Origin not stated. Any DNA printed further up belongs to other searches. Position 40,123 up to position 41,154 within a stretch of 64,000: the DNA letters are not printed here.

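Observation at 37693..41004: Two adjacent proteins share a coiled-coil plus 'PG(P/N)HT(V/I)' beta-domain module resembling PEGA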

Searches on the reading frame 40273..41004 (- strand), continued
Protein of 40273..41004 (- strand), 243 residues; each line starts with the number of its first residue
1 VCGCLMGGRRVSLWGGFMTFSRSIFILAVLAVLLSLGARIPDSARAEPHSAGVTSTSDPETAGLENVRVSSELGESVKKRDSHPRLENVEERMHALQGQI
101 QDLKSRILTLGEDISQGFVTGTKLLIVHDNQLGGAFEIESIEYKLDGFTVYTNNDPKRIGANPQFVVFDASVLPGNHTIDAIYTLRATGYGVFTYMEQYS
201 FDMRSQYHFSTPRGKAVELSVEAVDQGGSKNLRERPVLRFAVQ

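Call 51: list_cluster_members(proteins=[P0020, P0021, P0022, P0025, P0026, P0027, P0030, P0033, P0040, P0121])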
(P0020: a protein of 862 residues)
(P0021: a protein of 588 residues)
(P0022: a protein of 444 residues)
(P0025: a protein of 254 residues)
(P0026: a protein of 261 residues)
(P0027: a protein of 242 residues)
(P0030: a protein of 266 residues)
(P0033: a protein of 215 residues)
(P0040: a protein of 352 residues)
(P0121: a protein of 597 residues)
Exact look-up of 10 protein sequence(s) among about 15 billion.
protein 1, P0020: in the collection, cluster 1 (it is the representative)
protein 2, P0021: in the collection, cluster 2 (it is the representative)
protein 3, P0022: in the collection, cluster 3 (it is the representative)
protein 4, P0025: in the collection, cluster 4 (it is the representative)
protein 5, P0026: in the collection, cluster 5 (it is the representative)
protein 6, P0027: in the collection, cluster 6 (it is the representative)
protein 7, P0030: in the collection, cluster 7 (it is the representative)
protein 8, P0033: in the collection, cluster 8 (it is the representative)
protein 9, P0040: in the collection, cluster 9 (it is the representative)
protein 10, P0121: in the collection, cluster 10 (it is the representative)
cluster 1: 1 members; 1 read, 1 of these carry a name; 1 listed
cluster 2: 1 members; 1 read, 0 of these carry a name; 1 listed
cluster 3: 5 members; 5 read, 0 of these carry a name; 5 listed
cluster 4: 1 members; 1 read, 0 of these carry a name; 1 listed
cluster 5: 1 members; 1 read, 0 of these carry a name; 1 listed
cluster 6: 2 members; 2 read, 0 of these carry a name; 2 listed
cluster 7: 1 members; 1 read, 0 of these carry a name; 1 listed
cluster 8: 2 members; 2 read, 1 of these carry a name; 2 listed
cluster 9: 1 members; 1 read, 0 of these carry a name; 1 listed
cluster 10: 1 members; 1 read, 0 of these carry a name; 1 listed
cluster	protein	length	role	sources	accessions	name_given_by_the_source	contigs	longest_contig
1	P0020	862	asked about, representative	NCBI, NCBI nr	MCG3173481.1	MAG: hypothetical protein GMKNLPBB_01678 [Myxococcota bacterium] | hypothetical protein [Myxococcota bacterium]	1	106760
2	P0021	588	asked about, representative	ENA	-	-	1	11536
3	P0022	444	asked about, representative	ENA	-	-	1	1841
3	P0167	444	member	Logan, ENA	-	-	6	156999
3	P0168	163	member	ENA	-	-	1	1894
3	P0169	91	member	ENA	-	-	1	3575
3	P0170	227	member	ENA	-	-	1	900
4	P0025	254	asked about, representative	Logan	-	-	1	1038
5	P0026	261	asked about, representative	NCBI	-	-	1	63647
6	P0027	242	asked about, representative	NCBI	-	-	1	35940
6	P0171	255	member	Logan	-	-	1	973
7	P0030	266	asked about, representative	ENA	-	-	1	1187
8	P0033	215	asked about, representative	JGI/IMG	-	-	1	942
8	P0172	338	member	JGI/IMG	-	hypothetical protein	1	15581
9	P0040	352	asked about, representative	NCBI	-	-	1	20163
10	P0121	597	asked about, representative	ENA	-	-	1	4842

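Call 53: find_encoding_contigs(protein=P0026, flank=10000, max_places=1)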
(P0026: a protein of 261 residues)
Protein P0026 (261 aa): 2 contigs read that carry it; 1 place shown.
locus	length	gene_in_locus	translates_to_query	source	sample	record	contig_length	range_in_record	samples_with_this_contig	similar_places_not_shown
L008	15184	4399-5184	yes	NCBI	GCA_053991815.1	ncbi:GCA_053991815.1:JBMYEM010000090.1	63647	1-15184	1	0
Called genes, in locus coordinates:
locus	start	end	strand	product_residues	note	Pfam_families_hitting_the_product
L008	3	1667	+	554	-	?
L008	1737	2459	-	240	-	PF00849:PseudoU_synth_2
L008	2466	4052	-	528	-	PF00587:tRNA-synt_2b, PF03129:HGTP_anticodon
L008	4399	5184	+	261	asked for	-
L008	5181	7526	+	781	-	PF13432:TPR_16 (faint), PF13174:TPR_6 (faint), PF13428:TPR_14 (faint), PF12895:ANAPC3 (faint), PF13424:TPR_12 (faint), PF25062:ARM_TT21_N (faint), PF00515:TPR_1 (faint), PF07719:TPR_2 (faint), +3 more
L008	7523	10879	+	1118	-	PF13525:YfiO (faint), PF07719:TPR_2 (faint), PF13174:TPR_6 (faint), PF13176:TPR_7 (faint), PF13371:TPR_9 (faint), PF13424:TPR_12 (faint), PF13428:TPR_14 (faint), PF13432:TPR_16, +3 more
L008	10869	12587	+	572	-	PF14559:TPR_19 (weak), PF00515:TPR_1 (weak), PF07719:TPR_2 (weak), PF13424:TPR_12, PF13432:TPR_16, PF14559:TPR_19, PF21033:RMD1-3 (weak), PF07719:TPR_2 (weak), +11 more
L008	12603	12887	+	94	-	-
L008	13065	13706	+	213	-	PF01618:MotA_ExbB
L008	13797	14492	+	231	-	PF02472:ExbD (weak)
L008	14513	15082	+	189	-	PF02472:ExbD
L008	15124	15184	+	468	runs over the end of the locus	-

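Call 54: find_encoding_contigs(protein=P0027, flank=10000, max_places=1)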
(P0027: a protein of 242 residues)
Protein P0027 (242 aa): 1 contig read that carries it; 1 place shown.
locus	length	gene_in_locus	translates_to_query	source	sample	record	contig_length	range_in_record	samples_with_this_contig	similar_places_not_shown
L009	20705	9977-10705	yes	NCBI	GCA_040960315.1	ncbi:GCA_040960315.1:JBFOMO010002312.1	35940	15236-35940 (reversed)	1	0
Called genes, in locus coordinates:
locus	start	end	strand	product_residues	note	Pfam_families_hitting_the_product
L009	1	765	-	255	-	?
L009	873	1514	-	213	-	PF01351:RNase_HII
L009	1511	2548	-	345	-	PF00953:Glycos_transf_4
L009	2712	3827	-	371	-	PF13439:Glyco_transf_4, PF20706:GT4-conflict (weak), PF00534:Glycos_transf_1, PF13692:Glyco_trans_1_4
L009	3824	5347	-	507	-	-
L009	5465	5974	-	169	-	-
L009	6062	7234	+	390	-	-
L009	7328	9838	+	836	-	PF00912:Transgly, PF17092:PCB_OB, PF00905:Transpeptidase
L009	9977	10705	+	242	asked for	-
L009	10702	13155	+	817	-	PF13432:TPR_16 (faint), PF12895:ANAPC3 (faint), PF00515:TPR_1 (faint), PF07719:TPR_2 (faint), PF13174:TPR_6 (faint), PF13181:TPR_8 (faint), PF13424:TPR_12 (faint), PF13428:TPR_14 (faint), +1 more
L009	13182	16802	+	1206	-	PF13525:YfiO (faint), PF13174:TPR_6 (faint), PF13176:TPR_7 (faint), PF13181:TPR_8 (faint), PF13414:TPR_11 (faint), PF13428:TPR_14 (faint), PF00515:TPR_1 (weak), PF07719:TPR_2 (weak), +6 more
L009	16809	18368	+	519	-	-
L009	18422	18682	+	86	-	-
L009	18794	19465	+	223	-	PF01618:MotA_ExbB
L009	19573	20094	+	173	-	PF02472:ExbD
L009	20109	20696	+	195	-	PF02472:ExbD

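Call 55: find_encoding_contigs(protein=P0040, flank=10000, max_places=1)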
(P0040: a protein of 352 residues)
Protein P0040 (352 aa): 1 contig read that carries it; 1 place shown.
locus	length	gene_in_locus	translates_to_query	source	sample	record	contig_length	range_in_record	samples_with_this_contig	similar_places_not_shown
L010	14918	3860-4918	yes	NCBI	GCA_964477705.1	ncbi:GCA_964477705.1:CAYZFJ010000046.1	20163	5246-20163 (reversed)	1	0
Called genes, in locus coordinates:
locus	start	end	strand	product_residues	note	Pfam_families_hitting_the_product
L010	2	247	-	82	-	?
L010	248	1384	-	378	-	-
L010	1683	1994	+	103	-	PF00829:Ribosomal_L21p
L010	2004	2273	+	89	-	PF01016:Ribosomal_L27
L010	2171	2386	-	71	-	-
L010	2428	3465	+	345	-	PF01018:GTP1_OBG, PF01926:MMR_HSR1, PF02421:FeoB_N (weak)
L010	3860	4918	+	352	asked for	-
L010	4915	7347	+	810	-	PF10602:RPN7 (faint), PF13371:TPR_9 (faint), PF24575:TPR_Slam (faint), PF07719:TPR_2 (faint), PF13432:TPR_16 (faint), PF14559:TPR_19 (faint), PF00515:TPR_1 (faint), PF12895:ANAPC3 (faint), +8 more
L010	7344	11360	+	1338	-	PF07719:TPR_2 (faint), PF13174:TPR_6 (faint), PF13424:TPR_12 (faint), PF13428:TPR_14 (faint), PF13432:TPR_16 (faint), PF14559:TPR_19 (faint), PF13181:TPR_8 (faint)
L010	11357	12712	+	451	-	PF13432:TPR_16, PF14559:TPR_19, PF14559:TPR_19, PF13424:TPR_12 (weak), PF13432:TPR_16, PF13432:TPR_16, PF00515:TPR_1, PF13414:TPR_11, +23 more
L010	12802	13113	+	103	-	-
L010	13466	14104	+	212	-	PF01618:MotA_ExbB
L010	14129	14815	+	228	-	PF02472:ExbD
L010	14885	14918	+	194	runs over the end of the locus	PF02472:ExbD (faint)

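Call 61: search_protein_families(library=ncbifam, proteins=[L008:5181-7526:+, L008:7523-10879:+, L008:10869-12587:+, L008:12603-12887:+, L009:10702-13155:+, L009:13182-16802:+, L009:16809-18368:+], max_evalue=0.01)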
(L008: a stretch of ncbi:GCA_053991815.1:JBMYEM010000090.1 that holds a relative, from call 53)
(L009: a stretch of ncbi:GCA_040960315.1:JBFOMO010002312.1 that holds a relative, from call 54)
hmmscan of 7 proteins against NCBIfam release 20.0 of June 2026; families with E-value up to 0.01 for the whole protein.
L008:5181-7526:+ (781 aa): 13 families
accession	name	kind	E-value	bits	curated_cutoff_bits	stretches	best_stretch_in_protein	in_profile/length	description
NF033756.1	gliding_GltC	equivalog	5.1e-22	78.4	450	1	76-384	119-451/622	adventurous gliding motility protein GltC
TIGR02795.1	tol_pal_ybgF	equivalog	5.3e-16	59.3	90.1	2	295-359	5-69/119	tol-pal system protein YbgF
TIGR02917.1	PEP_TPR_lipo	equivalog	8.9e-15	53.6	312.2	2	90-260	175-336/899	XrtA/PEP-CTERM system TPR-repeat protein PrsT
NF040959.1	MamA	equivalog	3.2e-10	39.8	200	1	264-357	43-133/204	magnetosome protein MamA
NF047371.1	FlcA_CTERM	equivalog_domain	1.1e-07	30.7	300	2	264-363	444-541/646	periplasmic flagellar collar protein FlcA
TIGR03302.1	OM_YfiO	subfamily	4.3e-07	29.7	81.4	1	221-332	35-155/239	outer membrane protein assembly factor BamD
TIGR02552.1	LcrH_SycD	equivalog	3.5e-06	26.8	104.8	1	215-322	14-116/136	SycD/LcrH family type III secretion system chaperone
NF047507.1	TPR_BatC_Lepto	exception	5.6e-05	22.7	175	1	159-262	34-139/214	TPR repeat-containing protein BatC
NF052312.1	T9SS_PorW_SprE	equivalog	0.00047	18.9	250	0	293-359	638-704/716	type IX secretion system periplasmic lipoprotein PorW/SprE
TIGR00990.1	3a0801s09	subfamily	0.00056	18.7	757.25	1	151-242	367-456/615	mitochondrial import receptor subunit TOM70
TIGR02168.1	SMC_prok_B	equivalog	0.0013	16.5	567.35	1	461-718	681-948/1181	chromosome segregation protein SMC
NF033762.1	social_mot_Tgl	equivalog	0.0044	16.4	225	0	199-370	80-249/252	social motility TPR repeat lipoprotein Tgl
NF053607.1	CHU_0125_OmpA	equivalog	0.0069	14.9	620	0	265-357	26-115/639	CHU_0125 family OmpA-like outer membrane integrity protein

L008:7523-10879:+ (1118 aa): 14 families
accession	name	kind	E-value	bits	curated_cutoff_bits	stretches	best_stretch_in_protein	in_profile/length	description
TIGR02795.1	tol_pal_ybgF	equivalog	8.4e-50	168.3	90.1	5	159-246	16-103/119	tol-pal system protein YbgF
TIGR03302.1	OM_YfiO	subfamily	5.2e-31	108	81.4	3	685-777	24-115/239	outer membrane protein assembly factor BamD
NF008068.0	PRK10803.1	equivalog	5.4e-13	49.5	383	1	160-247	158-245/263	cell division protein CpoB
NF052312.1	T9SS_PorW_SprE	equivalog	5.4e-12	45.2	250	3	158-217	559-618/716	type IX secretion system periplasmic lipoprotein PorW/SprE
NF040561.1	PrimPol_Msp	equivalog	7.9e-09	34.6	200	0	342-419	24-100/515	CRISPR-associated primase-polymerase type A1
NF040959.1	MamA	equivalog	7.6e-08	32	200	3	701-861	43-191/204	magnetosome protein MamA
NF052415.1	T3SS_chap_SctY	equivalog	2.4e-06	28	70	0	735-834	9-105/106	type III secretion apparatus assembly chaperone SctY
NF052542.1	mucin_mul1B_fam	subfamily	8.1e-06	25.3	75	1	612-686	85-164/320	Mul1B family putative transporter subunit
NF033920.0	C39_PA2778_fam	equivalog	1.8e-05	24.3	150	0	192-278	166-247/255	PA2778 family cysteine peptidase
TIGR02552.1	LcrH_SycD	equivalog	3.1e-05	23.7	104.8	2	696-778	19-98/136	SycD/LcrH family type III secretion system chaperone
NF008757.0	PRK11788.1-5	equivalog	3.7e-05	23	363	1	625-846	123-322/388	lipopolysaccharide assembly protein LapB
NF008756.0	PRK11788.1-4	equivalog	0.00011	21.3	474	0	696-910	108-308/389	lipopolysaccharide assembly protein LapB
NF040586.1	FxSxx_TPR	equivalog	0.00022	19.8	300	1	693-769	554-635/830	FxSxx-COOH system tetratricopeptide repeat protein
NF053852.1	vesicle_Bd0635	exception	0.0013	18.4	250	1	697-775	140-218/223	CpoB-like predatory vesicle lipoprotein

L008:10869-12587:+ (572 aa): 26 families (the best 25 are shown)
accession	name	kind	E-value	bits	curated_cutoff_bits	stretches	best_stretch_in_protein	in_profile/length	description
TIGR02917.1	PEP_TPR_lipo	equivalog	3.2e-27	94.8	312.2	2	236-446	434-645/899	XrtA/PEP-CTERM system TPR-repeat protein PrsT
NF033758.1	gliding_GltE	equivalog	1e-26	93.9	225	1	67-462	16-410/411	adventurous gliding motility TPR repeat lipoprotein GltE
TIGR02521.1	type_IV_pilW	equivalog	1.4e-18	67.3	154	2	238-385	36-184/234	type IV pilus biogenesis/stability protein PilW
NF040959.1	MamA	equivalog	1e-17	64.3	200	1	206-364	44-201/204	magnetosome protein MamA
NF033762.1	social_mot_Tgl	equivalog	5.2e-17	62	225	2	268-367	32-131/252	social motility TPR repeat lipoprotein Tgl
NF033920.0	C39_PA2778_fam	equivalog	1.1e-15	57.8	150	2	313-390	167-244/255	PA2778 family cysteine peptidase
TIGR02795.1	tol_pal_ybgF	equivalog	2.2e-11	44.4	90.1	1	302-369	39-109/119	tol-pal system protein YbgF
NF008757.0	PRK11788.1-5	equivalog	6.7e-11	42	363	2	313-406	191-284/388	lipopolysaccharide assembly protein LapB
NF002725.1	PRK02603.1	equivalog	6.8e-11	42.5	143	1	336-389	72-125/173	photosystem I assembly protein Ycf3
NF047507.1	TPR_BatC_Lepto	exception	9.8e-11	41.5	175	1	291-390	47-150/214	TPR repeat-containing protein BatC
TIGR00540.1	TPR_hemY_coli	hypoth_equivalog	7.3e-09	34.9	142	1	273-361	298-384/385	heme biosynthesis-associated TPR protein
NF008756.0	PRK11788.1-4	equivalog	2.9e-07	29.9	474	1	204-366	112-279/389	lipopolysaccharide assembly protein LapB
NF040561.1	PrimPol_Msp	equivalog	1.9e-06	26.8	200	1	314-418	3-100/515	CRISPR-associated primase-polymerase type A1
NF008391.2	PRK11189.1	equivalog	3e-06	26.9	250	1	289-343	86-140/297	lipoprotein NlpI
TIGR03302.1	OM_YfiO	subfamily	1e-05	25.1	81.4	1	207-280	41-120/239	outer membrane protein assembly factor BamD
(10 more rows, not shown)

L008:12603-12887:+ (94 aa): 1 family
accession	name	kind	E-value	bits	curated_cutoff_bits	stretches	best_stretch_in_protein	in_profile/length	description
NF033764.1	gliding_CglF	equivalog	3.6e-05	23.7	90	1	13-90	5-86/88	adventurous gliding motility protein CglF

L009:10702-13155:+ (817 aa): 4 families
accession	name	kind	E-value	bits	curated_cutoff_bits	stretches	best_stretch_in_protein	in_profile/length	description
NF033756.1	gliding_GltC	equivalog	1.9e-21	76.4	450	1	85-427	109-457/622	adventurous gliding motility protein GltC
TIGR02795.1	tol_pal_ybgF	equivalog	4.8e-15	56.2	90.1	2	235-309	33-103/119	tol-pal system protein YbgF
TIGR03302.1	OM_YfiO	subfamily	4.4e-05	23.1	81.4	1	236-366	28-154/239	outer membrane protein assembly factor BamD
TIGR02552.1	LcrH_SycD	equivalog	0.00022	21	104.8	0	222-288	67-133/136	SycD/LcrH family type III secretion system chaperone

L009:13182-16802:+ (1206 aa): 5 families
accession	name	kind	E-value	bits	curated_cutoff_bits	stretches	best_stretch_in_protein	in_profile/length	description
TIGR02795.1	tol_pal_ybgF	equivalog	9.1e-47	158.6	90.1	4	790-887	17-114/119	tol-pal system protein YbgF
TIGR03302.1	OM_YfiO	subfamily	2.2e-21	76.5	81.4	2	779-862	37-120/239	outer membrane protein assembly factor BamD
NF008068.0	PRK10803.1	equivalog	2.5e-12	47.3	383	5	169-273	144-244/263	cell division protein CpoB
NF033920.0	C39_PA2778_fam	equivalog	3.7e-08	33.1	150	1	739-840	157-252/255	PA2778 family cysteine peptidase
NF007692.0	PRK10370.1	equivalog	1.1e-07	31.6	306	1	234-274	69-109/206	heme lyase NrfEFG subunit NrfG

L009:16809-18368:+ (519 aa): 22 families
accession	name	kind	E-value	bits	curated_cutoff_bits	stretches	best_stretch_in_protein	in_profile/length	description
NF033758.1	gliding_GltE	equivalog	7.1e-35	120.8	225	1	52-452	10-409/411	adventurous gliding motility TPR repeat lipoprotein GltE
TIGR02917.1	PEP_TPR_lipo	equivalog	4.6e-30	104.2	312.2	1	102-373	446-714/899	XrtA/PEP-CTERM system TPR-repeat protein PrsT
NF040959.1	MamA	equivalog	2.9e-21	75.9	200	3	161-283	77-199/204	magnetosome protein MamA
TIGR02521.1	type_IV_pilW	equivalog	3.4e-15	56.3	154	2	219-375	27-182/234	type IV pilus biogenesis/stability protein PilW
NF052415.1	T3SS_chap_SctY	equivalog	4.9e-12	46.3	70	1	159-225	10-77/106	type III secretion apparatus assembly chaperone SctY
NF033762.1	social_mot_Tgl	equivalog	6e-12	45.4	225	2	272-357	46-129/252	social motility TPR repeat lipoprotein Tgl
NF033920.0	C39_PA2778_fam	equivalog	1.6e-11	44.1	150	3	246-321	179-254/255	PA2778 family cysteine peptidase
NF002725.1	PRK02603.1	equivalog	2.3e-10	40.7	143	2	256-301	71-116/173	photosystem I assembly protein Ycf3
NF052400.1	M48_BAM_BepA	equivalog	3.7e-10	39.2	570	2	162-297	314-449/483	beta-barrel assembly-enhancing protease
NF008757.0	PRK11788.1-5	equivalog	6e-09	35.5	363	2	173-350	125-307/388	lipopolysaccharide assembly protein LapB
TIGR00540.1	TPR_hemY_coli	hypoth_equivalog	2.9e-08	32.9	142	2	159-243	294-379/385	heme biosynthesis-associated TPR protein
TIGR02552.1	LcrH_SycD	equivalog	2.8e-07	30.3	104.8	1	208-321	3-116/136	SycD/LcrH family type III secretion system chaperone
TIGR00990.1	3a0801s09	subfamily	7.9e-07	28.1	757.25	1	70-349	288-563/615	mitochondrial import receptor subunit TOM70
TIGR03939.1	PGA_TPR_OMP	equivalog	1.3e-06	27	366.65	1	192-304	89-201/800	poly-beta-1,6 N-acetyl-D-glucosamine export porin PgaA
NF053779.1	BT3442_fam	equivalog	1.4e-06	27.3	940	1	97-215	196-317/563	BT3442 family protein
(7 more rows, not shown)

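Call 73: search_solved_structures(query=A1, max_evalue=1)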
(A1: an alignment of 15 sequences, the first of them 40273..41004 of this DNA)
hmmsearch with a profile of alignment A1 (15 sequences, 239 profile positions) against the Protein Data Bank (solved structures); distinct sequences matched with E-value up to 1: 14.
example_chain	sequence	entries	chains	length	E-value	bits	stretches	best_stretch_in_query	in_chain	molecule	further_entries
7o92_A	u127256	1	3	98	0.027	17.7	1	49-111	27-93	hypothetical protein UY81_C0065G0003 residues 18-54 from Candidatus Giovannonibacteria bac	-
5apz_A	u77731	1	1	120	0.11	15.8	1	53-112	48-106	GENERAL CONTROL PROTEIN GCN4, NOR1 TCAR0761, GENERAL CONTROL PROTEIN GCN4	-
6h9m_A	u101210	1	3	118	0.14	15.4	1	26-111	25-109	Coiled-coil domain-containing protein 90B, mitochondrial,General control protein GCN4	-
9s0l_A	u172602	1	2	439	0.15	15.3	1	136-166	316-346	Sugar ABC transporter, sugar-binding protein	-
9rwc_A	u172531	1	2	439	0.16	15.2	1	136-166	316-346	Sugar ABC transporter, sugar-binding protein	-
9ry2_A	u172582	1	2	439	0.16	15.2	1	136-166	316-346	Sugar ABC transporter, sugar-binding protein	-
9rsl_A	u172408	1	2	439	0.16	15.2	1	136-166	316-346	Sugar ABC transporter, sugar-binding protein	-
9rsi_A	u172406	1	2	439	0.16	15.2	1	136-166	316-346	Sugar ABC transporter, sugar-binding protein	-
9ru4_A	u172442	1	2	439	0.16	15.2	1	136-166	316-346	Sugar ABC transporter, sugar-binding protein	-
8qox_B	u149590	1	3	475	0.18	15.1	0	72-122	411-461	Conserved membrane protein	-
3bt6_B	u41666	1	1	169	0.74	13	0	58-111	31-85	Influenza B hemagglutinin (HA)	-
2rft_B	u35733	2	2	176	0.81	12.9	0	58-111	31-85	Influenza B hemagglutinin (HA)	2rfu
4fqk_B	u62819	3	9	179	0.84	12.8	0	58-111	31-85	Hemagglutinin HA2 | Hemagglutinin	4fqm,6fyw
4m40_B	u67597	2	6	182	0.87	12.8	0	58-111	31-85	Hemagglutinin HA2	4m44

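Call 76: find_encoding_contigs(protein=P0020, flank=10000, max_places=1)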
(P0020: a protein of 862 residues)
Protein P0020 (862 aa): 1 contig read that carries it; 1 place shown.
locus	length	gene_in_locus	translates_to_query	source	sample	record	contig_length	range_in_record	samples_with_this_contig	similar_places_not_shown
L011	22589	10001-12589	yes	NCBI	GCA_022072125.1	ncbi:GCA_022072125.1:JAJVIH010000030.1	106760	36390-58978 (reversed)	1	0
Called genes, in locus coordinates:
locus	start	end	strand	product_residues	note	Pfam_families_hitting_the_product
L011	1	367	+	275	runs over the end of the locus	PF02630:SCO1-SenC (faint)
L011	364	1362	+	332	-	PF02790:COX2_TM (weak), PF00116:COX2, PF13442:Cytochrome_CBB3, PF00034:Cytochrom_C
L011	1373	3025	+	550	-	PF00115:COX1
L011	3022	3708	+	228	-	PF00510:COX3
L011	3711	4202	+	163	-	PF03626:COX4_pro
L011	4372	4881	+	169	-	PF00300:His_Phos_1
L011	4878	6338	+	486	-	PF05235:CHAD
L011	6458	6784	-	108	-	-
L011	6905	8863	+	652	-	PF10342:Kre9_KNH (faint)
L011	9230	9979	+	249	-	-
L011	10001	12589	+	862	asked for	-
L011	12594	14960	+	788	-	PF12895:ANAPC3 (faint), PF07719:TPR_2 (faint), PF13432:TPR_16 (weak), PF14559:TPR_19 (weak)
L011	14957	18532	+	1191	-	PF13525:YfiO (faint), PF07719:TPR_2 (faint), PF13174:TPR_6 (faint), PF13424:TPR_12 (faint), PF13428:TPR_14 (faint), PF13432:TPR_16 (faint), PF13181:TPR_8 (faint)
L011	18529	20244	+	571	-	PF14559:TPR_19 (faint), PF13174:TPR_6 (faint), PF12895:ANAPC3 (faint), PF13181:TPR_8 (faint), PF13432:TPR_16, PF23914:TPR_CcmH_CycH (weak), PF00515:TPR_1 (weak), PF07719:TPR_2 (weak), +8 more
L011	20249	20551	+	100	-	-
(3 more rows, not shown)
